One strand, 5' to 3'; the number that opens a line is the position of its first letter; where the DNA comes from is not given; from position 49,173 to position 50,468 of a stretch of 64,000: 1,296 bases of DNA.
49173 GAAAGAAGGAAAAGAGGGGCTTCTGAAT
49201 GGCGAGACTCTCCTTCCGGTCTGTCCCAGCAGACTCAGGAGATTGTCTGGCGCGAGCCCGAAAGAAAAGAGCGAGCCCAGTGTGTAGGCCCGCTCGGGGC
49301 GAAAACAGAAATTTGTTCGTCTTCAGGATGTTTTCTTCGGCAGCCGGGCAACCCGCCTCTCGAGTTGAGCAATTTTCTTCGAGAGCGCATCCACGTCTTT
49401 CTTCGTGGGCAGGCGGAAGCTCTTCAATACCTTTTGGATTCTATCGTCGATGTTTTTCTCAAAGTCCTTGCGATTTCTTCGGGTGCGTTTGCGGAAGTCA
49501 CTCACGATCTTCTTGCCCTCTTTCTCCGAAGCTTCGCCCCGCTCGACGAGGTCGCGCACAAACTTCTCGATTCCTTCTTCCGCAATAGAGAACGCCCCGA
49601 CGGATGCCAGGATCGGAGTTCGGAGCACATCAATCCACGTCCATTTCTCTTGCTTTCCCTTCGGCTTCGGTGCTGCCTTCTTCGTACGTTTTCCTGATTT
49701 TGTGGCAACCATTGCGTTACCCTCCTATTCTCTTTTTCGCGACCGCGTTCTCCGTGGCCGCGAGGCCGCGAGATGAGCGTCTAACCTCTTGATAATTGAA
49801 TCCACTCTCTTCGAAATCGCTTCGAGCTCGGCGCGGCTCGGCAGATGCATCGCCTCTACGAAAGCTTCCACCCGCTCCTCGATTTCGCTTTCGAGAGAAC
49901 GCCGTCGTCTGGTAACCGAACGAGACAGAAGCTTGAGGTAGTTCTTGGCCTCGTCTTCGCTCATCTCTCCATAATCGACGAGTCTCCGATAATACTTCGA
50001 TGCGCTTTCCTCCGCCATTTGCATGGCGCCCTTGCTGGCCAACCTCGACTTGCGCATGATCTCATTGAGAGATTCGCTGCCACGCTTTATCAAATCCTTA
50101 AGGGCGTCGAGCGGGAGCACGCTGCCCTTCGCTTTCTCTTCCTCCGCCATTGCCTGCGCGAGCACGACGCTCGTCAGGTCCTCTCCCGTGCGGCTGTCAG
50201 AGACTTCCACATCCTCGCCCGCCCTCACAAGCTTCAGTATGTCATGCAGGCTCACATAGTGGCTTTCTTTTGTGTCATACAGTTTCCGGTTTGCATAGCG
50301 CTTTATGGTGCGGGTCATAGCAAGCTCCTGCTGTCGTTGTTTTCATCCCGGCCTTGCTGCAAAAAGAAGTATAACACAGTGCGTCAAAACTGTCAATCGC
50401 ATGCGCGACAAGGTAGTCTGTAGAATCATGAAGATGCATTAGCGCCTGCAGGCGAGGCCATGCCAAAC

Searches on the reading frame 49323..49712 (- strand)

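Call 123: search_protein_families(library=pfam, proteins=[window:49323-49712:-], max_evalue=0.01)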
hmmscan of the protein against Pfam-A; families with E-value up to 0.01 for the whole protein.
window:49323-49712:- (129 aa): 3 families
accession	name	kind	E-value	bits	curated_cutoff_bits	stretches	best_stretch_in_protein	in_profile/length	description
PF05597.16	Phasin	-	6.3e-13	49.3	28.8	1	35-124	20-124/126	Poly(hydroxyalcanoate) granule associated protein (phasin)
PF09712.15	PHA_synth_III_E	-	0.0019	18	25.7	1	91-124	277-310/311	Poly(R)-hydroxyalkanoic acid synthase subunit (PHA_synth_III_E)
PF04380.18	BMFP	-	0.0041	17.9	37.2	0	74-126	19-70/77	Membrane fusogenic activity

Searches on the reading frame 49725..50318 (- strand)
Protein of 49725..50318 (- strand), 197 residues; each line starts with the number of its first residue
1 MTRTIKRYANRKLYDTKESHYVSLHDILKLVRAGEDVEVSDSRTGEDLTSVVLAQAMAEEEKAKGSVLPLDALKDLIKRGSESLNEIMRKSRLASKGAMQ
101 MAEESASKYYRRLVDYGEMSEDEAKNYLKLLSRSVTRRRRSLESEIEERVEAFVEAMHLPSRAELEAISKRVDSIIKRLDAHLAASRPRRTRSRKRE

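Call 123: search_protein_families(library=pfam, proteins=[window:49725-50318:-], max_evalue=0.01)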
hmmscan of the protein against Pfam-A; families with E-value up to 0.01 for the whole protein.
window:49725-50318:- (197 aa): 3 families
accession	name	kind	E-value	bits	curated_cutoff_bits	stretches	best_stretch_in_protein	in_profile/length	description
PF07879.16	PHB_acc_N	-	5.3e-25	87.7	25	1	4-62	1-59/61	PHB/PHA accumulation regulator DNA-binding domain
PF05597.16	Phasin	-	1.2e-08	35.5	28.8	1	84-181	11-123/126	Poly(hydroxyalcanoate) granule associated protein (phasin)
PF14643.11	DUF4455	-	0.0051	15.9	30.4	1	73-182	250-359/469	Domain of unknown function (DUF4455)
